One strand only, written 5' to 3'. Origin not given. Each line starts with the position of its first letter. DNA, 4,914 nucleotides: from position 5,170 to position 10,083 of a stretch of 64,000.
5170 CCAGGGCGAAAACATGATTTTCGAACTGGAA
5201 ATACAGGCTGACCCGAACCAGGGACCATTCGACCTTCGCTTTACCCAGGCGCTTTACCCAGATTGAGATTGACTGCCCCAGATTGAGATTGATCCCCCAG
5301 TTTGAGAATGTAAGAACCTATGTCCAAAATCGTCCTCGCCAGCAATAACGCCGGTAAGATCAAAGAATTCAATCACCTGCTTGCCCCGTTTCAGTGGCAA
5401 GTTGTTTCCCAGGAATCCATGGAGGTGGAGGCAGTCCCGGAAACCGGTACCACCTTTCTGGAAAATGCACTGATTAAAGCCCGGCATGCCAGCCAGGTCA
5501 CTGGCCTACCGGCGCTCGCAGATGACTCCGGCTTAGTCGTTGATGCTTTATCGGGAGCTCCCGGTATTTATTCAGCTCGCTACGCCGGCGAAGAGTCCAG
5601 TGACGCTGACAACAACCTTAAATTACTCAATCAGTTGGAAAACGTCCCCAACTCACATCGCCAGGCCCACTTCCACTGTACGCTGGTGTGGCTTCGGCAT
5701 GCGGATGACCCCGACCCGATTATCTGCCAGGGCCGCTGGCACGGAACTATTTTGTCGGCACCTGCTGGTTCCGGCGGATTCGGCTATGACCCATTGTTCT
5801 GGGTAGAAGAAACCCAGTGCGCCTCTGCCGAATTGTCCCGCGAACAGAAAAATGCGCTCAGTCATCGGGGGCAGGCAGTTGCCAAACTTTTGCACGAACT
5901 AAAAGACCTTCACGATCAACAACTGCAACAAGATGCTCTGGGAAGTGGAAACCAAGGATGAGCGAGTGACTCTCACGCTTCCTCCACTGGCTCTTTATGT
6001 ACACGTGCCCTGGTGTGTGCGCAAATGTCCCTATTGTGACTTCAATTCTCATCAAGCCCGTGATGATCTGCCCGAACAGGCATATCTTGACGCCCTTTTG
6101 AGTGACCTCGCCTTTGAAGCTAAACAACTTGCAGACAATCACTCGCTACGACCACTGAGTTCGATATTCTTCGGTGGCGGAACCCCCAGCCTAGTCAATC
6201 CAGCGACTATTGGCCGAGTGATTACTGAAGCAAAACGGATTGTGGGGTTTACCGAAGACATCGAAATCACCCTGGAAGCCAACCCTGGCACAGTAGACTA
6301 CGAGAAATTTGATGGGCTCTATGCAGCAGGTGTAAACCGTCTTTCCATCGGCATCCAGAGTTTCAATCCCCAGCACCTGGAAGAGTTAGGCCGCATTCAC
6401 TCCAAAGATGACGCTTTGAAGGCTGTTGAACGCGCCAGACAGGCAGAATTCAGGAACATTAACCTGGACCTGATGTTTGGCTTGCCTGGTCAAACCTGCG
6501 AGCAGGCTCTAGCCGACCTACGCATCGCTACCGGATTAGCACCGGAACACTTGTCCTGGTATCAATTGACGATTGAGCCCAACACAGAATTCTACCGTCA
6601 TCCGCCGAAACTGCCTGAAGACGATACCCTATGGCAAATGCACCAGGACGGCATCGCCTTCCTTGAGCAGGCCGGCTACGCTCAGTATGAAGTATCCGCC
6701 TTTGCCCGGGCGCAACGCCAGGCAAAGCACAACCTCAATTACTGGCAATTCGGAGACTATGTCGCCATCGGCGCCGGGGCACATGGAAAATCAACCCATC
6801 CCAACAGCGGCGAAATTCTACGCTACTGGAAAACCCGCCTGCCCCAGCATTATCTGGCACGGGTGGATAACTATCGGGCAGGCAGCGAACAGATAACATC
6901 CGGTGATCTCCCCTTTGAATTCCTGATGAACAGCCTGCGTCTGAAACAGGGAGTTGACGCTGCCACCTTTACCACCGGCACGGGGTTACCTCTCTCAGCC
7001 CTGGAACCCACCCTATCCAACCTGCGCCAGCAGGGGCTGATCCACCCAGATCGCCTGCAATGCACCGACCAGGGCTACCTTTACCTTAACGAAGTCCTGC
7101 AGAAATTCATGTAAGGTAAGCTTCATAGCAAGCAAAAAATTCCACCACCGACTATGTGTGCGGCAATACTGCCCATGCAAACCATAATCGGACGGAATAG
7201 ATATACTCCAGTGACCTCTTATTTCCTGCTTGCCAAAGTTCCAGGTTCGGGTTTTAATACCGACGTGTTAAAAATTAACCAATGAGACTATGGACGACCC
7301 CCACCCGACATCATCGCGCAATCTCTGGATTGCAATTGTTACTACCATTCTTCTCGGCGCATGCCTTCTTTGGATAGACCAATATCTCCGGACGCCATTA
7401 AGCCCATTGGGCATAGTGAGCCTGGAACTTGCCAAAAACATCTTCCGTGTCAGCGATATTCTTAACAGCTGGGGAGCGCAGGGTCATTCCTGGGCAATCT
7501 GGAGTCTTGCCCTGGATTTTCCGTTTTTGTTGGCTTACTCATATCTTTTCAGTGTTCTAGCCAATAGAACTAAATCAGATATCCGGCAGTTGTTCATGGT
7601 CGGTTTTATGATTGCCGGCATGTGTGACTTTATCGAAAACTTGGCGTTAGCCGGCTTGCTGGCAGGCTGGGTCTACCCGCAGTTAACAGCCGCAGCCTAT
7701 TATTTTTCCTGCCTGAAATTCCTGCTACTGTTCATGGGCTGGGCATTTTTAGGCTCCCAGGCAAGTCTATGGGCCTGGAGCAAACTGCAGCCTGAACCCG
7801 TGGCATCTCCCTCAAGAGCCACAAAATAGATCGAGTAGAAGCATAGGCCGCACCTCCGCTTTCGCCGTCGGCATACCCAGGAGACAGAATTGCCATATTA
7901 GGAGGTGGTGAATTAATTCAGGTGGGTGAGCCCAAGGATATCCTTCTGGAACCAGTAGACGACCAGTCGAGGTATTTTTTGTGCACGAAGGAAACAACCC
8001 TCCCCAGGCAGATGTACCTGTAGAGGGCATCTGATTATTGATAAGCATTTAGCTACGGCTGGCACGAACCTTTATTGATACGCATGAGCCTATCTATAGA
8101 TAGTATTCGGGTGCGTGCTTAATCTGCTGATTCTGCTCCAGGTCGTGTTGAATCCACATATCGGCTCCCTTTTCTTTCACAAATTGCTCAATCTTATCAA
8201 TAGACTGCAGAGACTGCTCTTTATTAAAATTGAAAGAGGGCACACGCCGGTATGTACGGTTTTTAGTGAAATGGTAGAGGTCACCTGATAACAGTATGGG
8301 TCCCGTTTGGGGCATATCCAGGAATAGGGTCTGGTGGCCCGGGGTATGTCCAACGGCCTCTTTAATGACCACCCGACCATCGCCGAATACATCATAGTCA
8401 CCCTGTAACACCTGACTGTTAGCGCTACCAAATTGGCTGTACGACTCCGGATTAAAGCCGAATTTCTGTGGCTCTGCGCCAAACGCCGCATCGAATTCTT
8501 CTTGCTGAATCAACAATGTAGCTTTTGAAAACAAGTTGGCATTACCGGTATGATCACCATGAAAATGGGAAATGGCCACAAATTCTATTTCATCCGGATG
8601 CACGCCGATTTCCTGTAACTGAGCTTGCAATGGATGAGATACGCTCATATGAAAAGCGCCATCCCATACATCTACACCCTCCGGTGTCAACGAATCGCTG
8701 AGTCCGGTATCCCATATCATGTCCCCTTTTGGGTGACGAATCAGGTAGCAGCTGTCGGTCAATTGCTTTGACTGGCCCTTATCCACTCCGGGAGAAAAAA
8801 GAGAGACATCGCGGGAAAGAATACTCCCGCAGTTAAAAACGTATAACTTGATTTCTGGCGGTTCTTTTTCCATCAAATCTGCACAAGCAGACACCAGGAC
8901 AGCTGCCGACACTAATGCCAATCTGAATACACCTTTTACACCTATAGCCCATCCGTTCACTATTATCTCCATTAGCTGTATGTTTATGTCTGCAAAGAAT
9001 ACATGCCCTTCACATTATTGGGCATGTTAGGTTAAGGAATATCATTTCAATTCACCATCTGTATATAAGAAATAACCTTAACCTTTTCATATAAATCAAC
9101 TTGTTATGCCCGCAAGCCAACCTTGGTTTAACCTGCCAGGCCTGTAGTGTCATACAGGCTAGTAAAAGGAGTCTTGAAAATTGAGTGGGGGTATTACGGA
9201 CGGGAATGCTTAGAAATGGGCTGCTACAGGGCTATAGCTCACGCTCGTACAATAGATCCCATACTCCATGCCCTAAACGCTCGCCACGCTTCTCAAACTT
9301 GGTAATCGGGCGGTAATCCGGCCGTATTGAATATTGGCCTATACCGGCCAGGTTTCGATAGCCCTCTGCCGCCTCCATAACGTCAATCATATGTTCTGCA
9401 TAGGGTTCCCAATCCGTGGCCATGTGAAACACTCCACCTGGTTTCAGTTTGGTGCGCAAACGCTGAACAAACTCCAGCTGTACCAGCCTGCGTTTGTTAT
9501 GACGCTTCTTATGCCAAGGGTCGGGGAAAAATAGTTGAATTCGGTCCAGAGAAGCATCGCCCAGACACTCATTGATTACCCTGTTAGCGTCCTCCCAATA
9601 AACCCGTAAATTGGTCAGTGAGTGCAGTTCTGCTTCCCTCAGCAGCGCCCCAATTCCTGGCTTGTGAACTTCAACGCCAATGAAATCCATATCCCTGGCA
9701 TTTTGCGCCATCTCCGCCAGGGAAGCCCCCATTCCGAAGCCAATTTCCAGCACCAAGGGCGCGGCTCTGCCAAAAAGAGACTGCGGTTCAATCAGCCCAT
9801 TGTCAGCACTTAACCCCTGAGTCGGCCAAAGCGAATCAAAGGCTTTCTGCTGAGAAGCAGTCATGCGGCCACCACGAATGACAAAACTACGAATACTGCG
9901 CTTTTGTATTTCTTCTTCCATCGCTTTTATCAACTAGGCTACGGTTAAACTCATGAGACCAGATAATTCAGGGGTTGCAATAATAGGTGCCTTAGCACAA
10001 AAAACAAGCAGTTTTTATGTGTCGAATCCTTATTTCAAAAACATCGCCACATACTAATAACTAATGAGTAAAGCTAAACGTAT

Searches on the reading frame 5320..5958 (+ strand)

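Call 46: search_protein_families(library=pfam, proteins=[window:5320-5958:+], max_evalue=0.0001)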
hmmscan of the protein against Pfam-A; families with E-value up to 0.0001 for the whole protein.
window:5320-5958:+ (213 aa): 1 family
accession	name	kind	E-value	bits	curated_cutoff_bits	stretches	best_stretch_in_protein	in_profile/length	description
PF01725.21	Ham1p_like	-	2.3e-66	223.7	22.5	1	4-192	1-185/186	Ham1 family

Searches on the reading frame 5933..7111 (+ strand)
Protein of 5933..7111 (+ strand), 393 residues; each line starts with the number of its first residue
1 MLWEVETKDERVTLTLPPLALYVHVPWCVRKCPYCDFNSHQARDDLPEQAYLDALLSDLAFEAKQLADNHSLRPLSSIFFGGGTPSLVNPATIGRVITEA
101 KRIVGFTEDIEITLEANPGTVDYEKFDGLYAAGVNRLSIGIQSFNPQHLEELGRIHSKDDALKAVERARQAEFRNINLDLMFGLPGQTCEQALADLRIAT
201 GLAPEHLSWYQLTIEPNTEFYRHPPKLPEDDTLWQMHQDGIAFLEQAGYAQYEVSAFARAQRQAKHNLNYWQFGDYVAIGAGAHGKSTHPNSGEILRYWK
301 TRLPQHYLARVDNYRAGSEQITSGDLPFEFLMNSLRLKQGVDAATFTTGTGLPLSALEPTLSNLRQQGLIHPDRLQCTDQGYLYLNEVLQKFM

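Call 46: search_protein_families(library=pfam, proteins=[window:5933-7111:+], max_evalue=0.0001)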
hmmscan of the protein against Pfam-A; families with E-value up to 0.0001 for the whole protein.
window:5933-7111:+ (393 aa): 2 families
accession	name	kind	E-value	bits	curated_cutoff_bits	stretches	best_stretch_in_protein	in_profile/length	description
PF04055.27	Radical_SAM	-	1.6e-27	97.2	29.5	1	22-191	1-158/166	Radical SAM superfamily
PF06969.22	HemN_C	-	9e-12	45.3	24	1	324-383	4-66/67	HemN C-terminal domain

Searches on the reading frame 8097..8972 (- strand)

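Call 46: search_protein_families(library=pfam, proteins=[window:8097-8972:-], max_evalue=0.0001)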
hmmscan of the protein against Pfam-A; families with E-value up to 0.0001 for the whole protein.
window:8097-8972:- (292 aa): 1 family
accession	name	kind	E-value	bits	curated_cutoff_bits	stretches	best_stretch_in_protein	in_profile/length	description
PF00753.33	Lactamase_B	-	6.1e-15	56.1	22.7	1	74-264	7-187/196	Metallo-beta-lactamase superfamily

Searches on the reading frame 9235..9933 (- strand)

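Call 46: search_protein_families(library=pfam, proteins=[window:9235-9933:-], max_evalue=0.0001)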
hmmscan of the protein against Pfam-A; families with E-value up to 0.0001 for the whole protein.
window:9235-9933:- (233 aa): 1 family
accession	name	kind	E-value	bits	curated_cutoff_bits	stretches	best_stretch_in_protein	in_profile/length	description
PF02390.23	Methyltransf_4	-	2.8e-53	180.3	24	1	58-227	2-173/173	Putative methyltransferase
